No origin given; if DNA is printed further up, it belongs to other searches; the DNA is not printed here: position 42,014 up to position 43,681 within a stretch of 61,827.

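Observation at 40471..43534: Compact RiPP-like cluster: twin Cys-Cys-terminated hydrophobic precursors + RRE-M50 protease + membrane-anchored ThiF/MccB-like adenylyltransferase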

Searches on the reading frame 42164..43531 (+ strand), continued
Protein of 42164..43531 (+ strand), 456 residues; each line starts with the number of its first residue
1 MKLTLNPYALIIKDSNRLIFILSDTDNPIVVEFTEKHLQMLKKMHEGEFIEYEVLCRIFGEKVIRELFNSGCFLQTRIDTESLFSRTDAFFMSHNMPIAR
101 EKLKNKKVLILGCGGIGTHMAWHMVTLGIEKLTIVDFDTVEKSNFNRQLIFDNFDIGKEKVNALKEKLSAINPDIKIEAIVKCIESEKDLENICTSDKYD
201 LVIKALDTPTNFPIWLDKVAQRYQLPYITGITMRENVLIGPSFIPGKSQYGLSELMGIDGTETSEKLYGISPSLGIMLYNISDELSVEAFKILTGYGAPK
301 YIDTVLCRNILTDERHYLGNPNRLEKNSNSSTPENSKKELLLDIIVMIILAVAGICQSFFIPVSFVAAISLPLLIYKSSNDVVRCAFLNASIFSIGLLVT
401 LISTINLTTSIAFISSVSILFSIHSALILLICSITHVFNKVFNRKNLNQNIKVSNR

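Call 35: predict_structure(alignment_id=A1)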
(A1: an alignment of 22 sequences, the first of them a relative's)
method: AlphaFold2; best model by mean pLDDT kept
length: 456 residues; sequences in the alignment: 22
mean_pLDDT: 84.3   pTM: 0.65
mean pLDDT of the five models: 84.3, 84.3, 84.3, 82.7, 82.1
residues with pLDDT >= 90: 220; 70-90: 177; 50-70: 32; < 50: 27
segments of 3 or more residues with pLDDT < 50: 324-334, 447-456
pLDDT, mean of each block of 10 residues (from residue 1): 94 92 83 92 95 95 93 91 90 88 96 88 94 79 54 78 91 94 88 96 83 90 96 88 91 81 54 81 95 93 91 86 44 59 91 90 90 82 88 87 79 81 86 86 58 39
secondary structure, 60 per line:
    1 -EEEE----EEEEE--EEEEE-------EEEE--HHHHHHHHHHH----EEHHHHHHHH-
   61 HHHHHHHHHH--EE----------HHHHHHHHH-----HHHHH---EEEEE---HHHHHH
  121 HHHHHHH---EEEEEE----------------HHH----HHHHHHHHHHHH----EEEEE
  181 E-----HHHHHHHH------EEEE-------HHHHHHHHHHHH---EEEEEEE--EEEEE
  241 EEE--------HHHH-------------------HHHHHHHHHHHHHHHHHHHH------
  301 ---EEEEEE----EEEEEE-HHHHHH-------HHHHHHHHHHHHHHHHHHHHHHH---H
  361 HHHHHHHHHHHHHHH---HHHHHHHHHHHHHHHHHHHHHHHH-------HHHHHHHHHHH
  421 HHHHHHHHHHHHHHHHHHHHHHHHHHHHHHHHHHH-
elements in order: E2-5 E10-14 E17-21 E29-32 H35-45 H52-59 H61-70 H85-93 H99-103 E107-111 H115-127 E131-136 H160-171 E176-181 H187-194 E201-204 H212-223 E227-233 E236-243 H252-255 H275-294 E304-309 E314-319 H321-326 H334-356 H360-375 H379-402 H410-455

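Call 40: fold_search(model_id=the predicted structure, library=pdb)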
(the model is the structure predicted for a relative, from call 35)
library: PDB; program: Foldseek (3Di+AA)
matches with E <= 10: 1506; with E <= 0.001: 247
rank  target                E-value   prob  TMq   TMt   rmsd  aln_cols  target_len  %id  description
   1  3h9q_D                1.6e-20  1.00  0.52  0.69   6.1       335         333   21  Crystal structure of E. coli MccB + SeMet MccA (released 2009-06-16)
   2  3h5r_B                4.8e-20  1.00  0.51  0.67   6.2       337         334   21  Crystal structure of E. coli MccB + Succinimide (released 2009-06-16)
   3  6om4_A                5.3e-20  1.00  0.52  0.66   5.9       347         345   21  The structure of Microcin C7 biosynthetic enzyme MccB in complex with N-formylated MccA (released 2019-05-22)
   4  3h9q_C                5.9e-20  1.00  0.50  0.64   6.6       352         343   21  Crystal structure of E. coli MccB + SeMet MccA (released 2009-06-16)
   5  3h5a_A                5.9e-20  1.00  0.48  0.59   6.8       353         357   21  Crystal structure of E. coli MccB (released 2009-06-16)
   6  3h9q_A                6.2e-20  1.00  0.51  0.66   6.0       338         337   21  Crystal structure of E. coli MccB + SeMet MccA (released 2009-06-16)
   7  6om4_B                6.9e-20  1.00  0.53  0.68   5.6       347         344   22  The structure of Microcin C7 biosynthetic enzyme MccB in complex with N-formylated MccA (released 2019-05-22)
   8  3h9j_A                7.7e-20  1.00  0.52  0.67   5.9       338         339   22  Crystal structure of E. coli MccB + AMPCPP + SeMeT MccA (released 2009-06-16)
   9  3h9g_C                9.0e-20  1.00  0.52  0.66   5.9       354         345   21  Crystal structure of E. coli MccB + MccA-N7isoASN (released 2009-06-16)
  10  3h5n_A                9.4e-20  1.00  0.52  0.68   5.4       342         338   22  Crystal structure of E. coli MccB + ATP (released 2009-06-16)
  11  3h5r_D                1.0e-19  1.00  0.51  0.67   6.1       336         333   21  Crystal structure of E. coli MccB + Succinimide (released 2009-06-16)
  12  3h5n_D                1.5e-19  1.00  0.54  0.71   5.2       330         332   22  Crystal structure of E. coli MccB + ATP (released 2009-06-16)
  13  3h9j_B                1.8e-19  1.00  0.52  0.67   5.4       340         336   21  Crystal structure of E. coli MccB + AMPCPP + SeMeT MccA (released 2009-06-16)
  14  3h5a_B                2.1e-19  1.00  0.51  0.63   5.7       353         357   22  Crystal structure of E. coli MccB (released 2009-06-16)
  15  3h5a_D                2.5e-19  1.00  0.51  0.64   6.0       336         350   23  Crystal structure of E. coli MccB (released 2009-06-16)
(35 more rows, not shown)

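Call 42: find_encoding_contigs(protein=P0056, flank=7000, max_places=2)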
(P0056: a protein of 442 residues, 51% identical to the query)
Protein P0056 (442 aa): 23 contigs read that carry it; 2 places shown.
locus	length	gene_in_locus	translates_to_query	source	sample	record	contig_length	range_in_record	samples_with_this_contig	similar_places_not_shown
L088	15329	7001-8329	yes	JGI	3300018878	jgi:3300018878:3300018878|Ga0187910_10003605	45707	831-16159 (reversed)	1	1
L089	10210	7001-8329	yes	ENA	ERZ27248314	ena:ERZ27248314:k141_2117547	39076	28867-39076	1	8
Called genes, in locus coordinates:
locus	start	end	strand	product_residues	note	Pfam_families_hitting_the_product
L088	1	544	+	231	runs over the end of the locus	PF00149:Metallophos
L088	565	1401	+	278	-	PF03747:ADP_ribosyl_GH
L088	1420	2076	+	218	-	-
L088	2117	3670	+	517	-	PF00117:GATase, PF07722:Peptidase_C26, PF02540:NAD_synthase (weak), PF00958:GMP_synt_C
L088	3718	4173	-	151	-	PF18143:HAD_SAK_2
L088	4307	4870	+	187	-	PF10263:SprT-like (weak), PF21196:PcrA_UvrD_tudor (weak)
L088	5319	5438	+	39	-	-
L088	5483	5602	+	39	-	-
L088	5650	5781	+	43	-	-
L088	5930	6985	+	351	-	PF02163:Peptidase_M50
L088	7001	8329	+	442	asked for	PF00899:ThiF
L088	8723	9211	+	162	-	-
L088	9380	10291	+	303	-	-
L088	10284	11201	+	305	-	-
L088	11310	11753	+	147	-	-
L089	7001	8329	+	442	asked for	PF00899:ThiF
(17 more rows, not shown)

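Call 43: find_encoding_contigs(protein=P0084, flank=7000, max_places=2)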
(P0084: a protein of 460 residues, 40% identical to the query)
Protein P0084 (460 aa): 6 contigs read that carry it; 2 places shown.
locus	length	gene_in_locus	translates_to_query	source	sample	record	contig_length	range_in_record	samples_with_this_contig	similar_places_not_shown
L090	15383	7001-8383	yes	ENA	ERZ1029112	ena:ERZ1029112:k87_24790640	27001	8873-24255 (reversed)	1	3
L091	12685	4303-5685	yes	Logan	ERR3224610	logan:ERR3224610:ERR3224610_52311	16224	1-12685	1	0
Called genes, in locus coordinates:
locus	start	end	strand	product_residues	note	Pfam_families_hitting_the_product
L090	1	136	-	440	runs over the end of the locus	PF02534:T4SS-DNA_transf, PF12696:TraG-D_C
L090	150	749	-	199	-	PF00574:CLP_protease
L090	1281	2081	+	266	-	PF13176:TPR_7 (faint), PF13374:TPR_10 (faint), PF13424:TPR_12 (weak)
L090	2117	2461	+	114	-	-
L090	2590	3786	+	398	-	PF00691:OmpA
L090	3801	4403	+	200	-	-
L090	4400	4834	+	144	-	-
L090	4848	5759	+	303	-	-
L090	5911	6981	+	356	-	PF02163:Peptidase_M50 (weak)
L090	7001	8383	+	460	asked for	PF00899:ThiF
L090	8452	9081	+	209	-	-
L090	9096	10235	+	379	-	-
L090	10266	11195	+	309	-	PF03690:MYG1_exonuc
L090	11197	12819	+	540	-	PF22335:Cas10-Cmr2_palm2 (weak)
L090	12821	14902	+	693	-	PF03787:RAMPs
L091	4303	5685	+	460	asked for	PF00899:ThiF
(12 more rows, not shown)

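Call 44: find_encoding_contigs(protein=P0093, flank=7000, max_places=1)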
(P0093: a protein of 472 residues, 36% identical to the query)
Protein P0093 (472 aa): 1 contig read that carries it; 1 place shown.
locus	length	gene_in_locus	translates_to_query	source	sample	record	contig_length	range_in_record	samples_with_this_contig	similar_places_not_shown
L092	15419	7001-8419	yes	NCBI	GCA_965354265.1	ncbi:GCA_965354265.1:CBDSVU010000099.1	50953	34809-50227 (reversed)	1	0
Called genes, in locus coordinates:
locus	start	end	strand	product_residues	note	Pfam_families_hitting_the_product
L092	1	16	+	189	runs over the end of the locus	PF00149:Metallophos (weak), PF12850:Metallophos_2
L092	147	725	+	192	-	PF00156:Pribosyltran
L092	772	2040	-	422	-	PF02040:ArsB, PF03600:CitMHS, PF06808:DctM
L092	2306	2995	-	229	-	PF00027:cNMP_binding, PF13545:HTH_Crp_2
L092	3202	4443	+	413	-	PF00266:Aminotran_5, PF01041:DegT_DnrJ_EryC1 (weak)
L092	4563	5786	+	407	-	PF01546:Peptidase_M20, PF07687:M20_dimer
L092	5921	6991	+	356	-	PF02163:Peptidase_M50 (weak)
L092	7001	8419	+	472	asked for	PF00899:ThiF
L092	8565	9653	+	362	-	-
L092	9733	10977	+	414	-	PF02133:Transp_cyt_pur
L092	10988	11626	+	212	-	-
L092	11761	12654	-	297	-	PF27840:ScmC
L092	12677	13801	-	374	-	PF04055:Radical_SAM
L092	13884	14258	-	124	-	-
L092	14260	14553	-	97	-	PF05402:PqqD (weak)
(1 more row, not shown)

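Call 59: search_protein_families(library=ncbifam, proteins=[L005:2831-3892:+, L007:6895-7977:+, L005:9195-11039:+, L005:7812-9176:+, L007:11179-12339:+, L007:7992-9338:+], max_evalue=0.1)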
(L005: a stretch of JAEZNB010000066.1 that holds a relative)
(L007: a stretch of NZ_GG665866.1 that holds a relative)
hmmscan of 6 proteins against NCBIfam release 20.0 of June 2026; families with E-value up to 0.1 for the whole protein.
L005:2831-3892:+ (354 aa): 2 families
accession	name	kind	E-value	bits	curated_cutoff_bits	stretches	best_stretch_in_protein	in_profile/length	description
NF041824.1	daptide_HExxH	equivalog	2e-38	132.5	300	1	16-297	14-306/379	daptide biosynthesis intramembrane metalloprotease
NF058609.1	RiPP_HExxH_LiaK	equivalog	6.4e-08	32.6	225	1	77-278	19-215/246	YydH/LiaK family epipeptide maturation metalloprotease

L007:6895-7977:+ (361 aa): 2 families
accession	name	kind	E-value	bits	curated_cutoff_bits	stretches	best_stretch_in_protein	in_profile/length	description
NF041824.1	daptide_HExxH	equivalog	6.3e-37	127.6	300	1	17-357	12-340/379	daptide biosynthesis intramembrane metalloprotease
NF058609.1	RiPP_HExxH_LiaK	equivalog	7e-05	22.6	225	1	119-285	53-214/246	YydH/LiaK family epipeptide maturation metalloprotease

L005:9195-11039:+ (615 aa): 5 families
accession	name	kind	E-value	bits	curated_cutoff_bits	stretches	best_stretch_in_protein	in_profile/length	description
NF040716.1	YcaO_for_S12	equivalog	7.6e-68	229.3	700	1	15-440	11-430/571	30S ribosomal protein S12 methylthiotransferase accessory factor YcaO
TIGR03549.1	TIGR03549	equivalog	7.5e-55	186.4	900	1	15-450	159-585/723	OsmC domain/YcaO domain-containing protein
TIGR00702.1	TIGR00702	domain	2.3e-39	135.5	75.65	1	13-408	2-374/377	YcaO-type kinase domain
TIGR03604.1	TOMM_cyclo_SagD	subfamily_domain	2.1e-15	56.5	219.25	1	60-400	1-339/377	thiazole/oxazole-forming peptide maturase, SagD family component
TIGR03266.1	methan_mark_1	equivalog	3.9e-13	49.1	365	1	185-310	153-278/376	YcaO-related McrA-glycine thioamidation protein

L005:7812-9176:+ (455 aa): 37 families (the best 25 are shown)
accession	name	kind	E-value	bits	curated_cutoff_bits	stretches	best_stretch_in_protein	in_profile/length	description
TIGR03471.1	HpnJ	equivalog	1.2e-55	189.2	577.6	1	75-416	72-419/472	hopanoid biosynthesis associated radical SAM protein HpnJ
TIGR02026.1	BchE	equivalog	7.6e-49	166.9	481.35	1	9-414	3-412/497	magnesium-protoporphyrin IX monomethyl ester anaerobic oxidative cyclase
NF050148.1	rSAM_ApyD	equivalog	1.6e-42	145.8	750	1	63-387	62-394/645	RiPP biosynthesis radical SAM protein ApyD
TIGR04479.1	bcpD_PhpK_rSAM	subfamily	2.7e-42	144.8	600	1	20-358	61-405/504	PhpK family radical SAM P-methyltransferase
TIGR03975.1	rSAM_ocin_1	subfamily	4.6e-36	124.5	281.85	1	65-358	122-426/606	RiPP maturation radical SAM C-methyltransferase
TIGR04367.1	HpnR_B12_rSAM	equivalog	1.2e-35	123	650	1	28-411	19-395/490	hopanoid C-3 methylase HpnR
TIGR04072.2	rSAM_ladder_B12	equivalog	6.2e-33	114.1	360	1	30-386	17-372/443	lipid biosynthesis B12-binding/radical SAM protein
NF038361.1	rSAM_Sden_1168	equivalog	6.4e-33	114.1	575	1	57-386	126-473/560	Sden_1168 family B12-binding radical SAM P-methyltransferase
NF033070.1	rSAM_AprD4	equivalog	5.4e-32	111.3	500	1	171-420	166-422/456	AprD4 family radical SAM diol-dehydratase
TIGR04014.1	B12_SAM_MJ_0865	equivalog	1.8e-30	106.1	360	1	74-389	43-361/434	methyl-coenzyme M reductase glutamine C-methyltransferase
TIGR04013.1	B12_SAM_MJ_1487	hypoth_equivalog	6.9e-30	104.1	251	1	62-386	33-357/382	TIGR04013 family B12-binding domain/radical SAM domain-containing protein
NF033712.0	B12_rSAM_KedN5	subfamily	6.1e-28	97.4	700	1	30-352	16-360/624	KedN5 family methylcobalamin-dependent radical SAM C-methyltransferase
TIGR04385.1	B12_rSAM_cofa1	equivalog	2.2e-24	86.5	450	1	26-358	15-360/438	B12 lower ligand biosynthesis radical SAM protein BzaD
NF040542.1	rSAM_RCCLKC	equivalog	2.9e-23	82.7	450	1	28-353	10-341/423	arsinothricin biosynthesis radical SAM protein ArsL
TIGR04190.1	B12_SAM_Ta0216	equivalog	4.6e-19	68.4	500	1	21-402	27-442/554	TIGR04190 family B12-binding domain/radical SAM domain protein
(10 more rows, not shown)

L007:11179-12339:+ (387 aa): 2 families
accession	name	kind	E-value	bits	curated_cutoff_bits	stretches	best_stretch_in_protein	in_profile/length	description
NF041824.1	daptide_HExxH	equivalog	4.8e-39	134.6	300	1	15-343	16-348/379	daptide biosynthesis intramembrane metalloprotease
NF058609.1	RiPP_HExxH_LiaK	equivalog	2.9e-14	53.3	225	1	121-282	57-213/246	YydH/LiaK family epipeptide maturation metalloprotease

L007:7992-9338:+ (449 aa): 26 families (the best 25 are shown)
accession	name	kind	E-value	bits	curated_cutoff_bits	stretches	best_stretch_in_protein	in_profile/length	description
TIGR02356.1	adenyl_thiF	equivalog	2.3e-30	105.5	275.25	1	79-230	1-146/203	thiazole biosynthesis adenylyltransferase ThiF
NF006395.0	PRK08644.1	equivalog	3.9e-28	98.6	159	1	92-218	21-143/215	sulfur carrier protein ThiS adenylyltransferase ThiF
NF004281.0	PRK05690.1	subfamily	5.6e-26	91.3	266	1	78-228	11-155/250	molybdopterin-synthase adenylyltransferase MoeB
NF006444.0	PRK08762.1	equivalog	2.1e-25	89.2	449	1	78-227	126-269/387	molybdopterin-synthase adenylyltransferase MoeB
TIGR02354.1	thiF_fam2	equivalog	1.8e-24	86.7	152.2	1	95-207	15-123/200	thiamine biosynthesis protein ThiF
NF006204.0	PRK08328.1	equivalog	1.9e-23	83.3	339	1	95-310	21-228/231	hypothetical protein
TIGR02355.1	moeB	equivalog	2.6e-23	82.7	376.55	1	79-226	4-145/240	molybdopterin-synthase adenylyltransferase MoeB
NF004111.0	PRK05600.1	equivalog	1.7e-21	76.8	437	1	97-201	37-138/371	ThiF family adenylyltransferase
NF005646.0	PRK07411.1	equivalog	2.4e-20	73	633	1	90-227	28-160/390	molybdopterin-synthase adenylyltransferase MoeB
NF005902.0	PRK07878.1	equivalog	2.6e-20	72.7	647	1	79-227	22-164/392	adenylyltransferase/sulfurtransferase MoeZ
NF047750.1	SAMPActivE1UbaA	equivalog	4e-19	69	450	1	93-224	25-151/270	SAMP-activating enzyme E1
NF009123.0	PRK12475.1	subfamily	3.4e-16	59.4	510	1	79-227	4-148/338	MoeB/ThiF family adenylyltransferase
TIGR01408.1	Ube1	subfamily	4.8e-15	54.4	750.05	1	96-218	414-541/1008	ubiquitin-activating enzyme E1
NF006077.0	PRK08223.1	equivalog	1e-14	54.2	266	1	97-225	24-150/296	hypothetical protein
NF011696.0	PRK15116.1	equivalog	1.4e-13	51.2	304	1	99-204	28-131/268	tRNA cyclic N6-threonylcarbamoyladenosine(37) synthase TcdA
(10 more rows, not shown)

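Call 64: list_cluster_members(proteins=[P0056, P0094, P0016, P0028, P0055, P0057, P0093])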
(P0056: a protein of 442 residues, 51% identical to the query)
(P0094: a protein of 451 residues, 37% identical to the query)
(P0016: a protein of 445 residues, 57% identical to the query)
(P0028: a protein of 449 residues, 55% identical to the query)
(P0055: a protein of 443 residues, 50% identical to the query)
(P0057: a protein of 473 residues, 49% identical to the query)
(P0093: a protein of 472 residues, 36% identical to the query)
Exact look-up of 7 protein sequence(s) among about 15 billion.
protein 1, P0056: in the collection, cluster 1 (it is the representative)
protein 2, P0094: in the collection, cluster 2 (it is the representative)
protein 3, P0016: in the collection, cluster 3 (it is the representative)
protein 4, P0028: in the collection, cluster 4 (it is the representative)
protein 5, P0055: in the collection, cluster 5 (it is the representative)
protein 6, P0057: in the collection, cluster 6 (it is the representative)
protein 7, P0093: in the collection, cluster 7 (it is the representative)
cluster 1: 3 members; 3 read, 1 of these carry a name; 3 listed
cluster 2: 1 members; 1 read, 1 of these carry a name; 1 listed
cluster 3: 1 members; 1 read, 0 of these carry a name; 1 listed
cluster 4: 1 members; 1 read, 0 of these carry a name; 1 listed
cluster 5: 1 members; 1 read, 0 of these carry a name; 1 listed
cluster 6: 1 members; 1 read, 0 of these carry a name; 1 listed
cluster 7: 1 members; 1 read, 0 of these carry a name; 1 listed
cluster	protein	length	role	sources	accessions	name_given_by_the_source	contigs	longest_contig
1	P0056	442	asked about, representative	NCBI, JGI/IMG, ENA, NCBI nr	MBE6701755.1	MAG: hypothetical protein E7582_07745 [Ruminococcaceae bacterium] | hypothetical protein [Oscillospiraceae bacterium]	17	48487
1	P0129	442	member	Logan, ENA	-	-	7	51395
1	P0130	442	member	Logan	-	-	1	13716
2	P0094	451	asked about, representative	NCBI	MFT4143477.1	MAG: ThiF family adenylyltransferase [Mobilitalea sp.]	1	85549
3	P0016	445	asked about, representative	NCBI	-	-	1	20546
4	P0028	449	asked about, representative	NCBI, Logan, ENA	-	-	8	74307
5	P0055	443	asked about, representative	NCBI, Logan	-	-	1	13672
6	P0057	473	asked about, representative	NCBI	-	-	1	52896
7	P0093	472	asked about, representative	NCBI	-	-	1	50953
